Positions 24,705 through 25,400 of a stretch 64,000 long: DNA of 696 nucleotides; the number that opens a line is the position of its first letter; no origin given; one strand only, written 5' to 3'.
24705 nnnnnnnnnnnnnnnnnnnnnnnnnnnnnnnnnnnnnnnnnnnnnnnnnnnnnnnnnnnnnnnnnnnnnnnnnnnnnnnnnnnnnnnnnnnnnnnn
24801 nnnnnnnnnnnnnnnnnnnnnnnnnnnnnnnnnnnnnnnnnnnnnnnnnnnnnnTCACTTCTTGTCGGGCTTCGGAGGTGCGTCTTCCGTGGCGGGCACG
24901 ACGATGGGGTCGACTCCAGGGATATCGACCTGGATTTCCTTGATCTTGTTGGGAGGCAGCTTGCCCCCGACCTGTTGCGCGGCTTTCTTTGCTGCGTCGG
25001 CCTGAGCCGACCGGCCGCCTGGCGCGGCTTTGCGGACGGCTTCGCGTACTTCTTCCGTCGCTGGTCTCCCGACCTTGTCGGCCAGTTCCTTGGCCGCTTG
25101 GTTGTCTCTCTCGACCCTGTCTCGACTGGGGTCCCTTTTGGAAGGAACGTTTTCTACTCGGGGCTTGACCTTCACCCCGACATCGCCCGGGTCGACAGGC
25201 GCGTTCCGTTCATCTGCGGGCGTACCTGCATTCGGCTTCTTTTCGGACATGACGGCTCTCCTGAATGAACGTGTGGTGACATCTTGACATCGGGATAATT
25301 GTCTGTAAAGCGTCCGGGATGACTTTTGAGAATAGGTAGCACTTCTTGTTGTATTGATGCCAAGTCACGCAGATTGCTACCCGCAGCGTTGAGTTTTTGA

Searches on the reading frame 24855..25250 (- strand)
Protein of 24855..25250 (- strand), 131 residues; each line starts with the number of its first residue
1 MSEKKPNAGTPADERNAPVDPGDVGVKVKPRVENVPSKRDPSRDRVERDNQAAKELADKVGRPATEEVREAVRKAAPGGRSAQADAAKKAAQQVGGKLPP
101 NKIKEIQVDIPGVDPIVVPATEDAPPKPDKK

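Call 7: search_protein_families(library=pfam, proteins=[window:24855-25250:-], max_evalue=0.1)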
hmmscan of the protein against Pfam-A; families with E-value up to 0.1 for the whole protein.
window:24855-25250:- (131 aa): 0 families

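Call 8: search_protein_families(library=ncbifam, proteins=[window:24855-25250:-], max_evalue=0.1)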
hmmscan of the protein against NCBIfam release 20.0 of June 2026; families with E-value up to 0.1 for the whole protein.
window:24855-25250:- (131 aa): 0 families

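Call 41: search_protein_families(library=padloc, proteins=[window:24855-25250:-], max_evalue=1)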
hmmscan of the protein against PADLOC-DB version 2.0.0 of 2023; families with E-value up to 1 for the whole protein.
window:24855-25250:- (131 aa): 0 families

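Call 42: search_protein_families(library=phrogs, proteins=[window:24855-25250:-], max_evalue=1)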
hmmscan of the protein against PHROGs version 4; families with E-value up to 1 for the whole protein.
window:24855-25250:- (131 aa): 4 families
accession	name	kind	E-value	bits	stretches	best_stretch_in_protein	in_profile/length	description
phrog_7813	-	unknown function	0.063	14.6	1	37-109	20-87/151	-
phrog_38464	-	unknown function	0.069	13.1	1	45-106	79-137/371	-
phrog_28656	-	unknown function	0.6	10.9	1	32-99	43-107/154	-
phrog_8657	-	unknown function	0.69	10.3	1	38-90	59-112/220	-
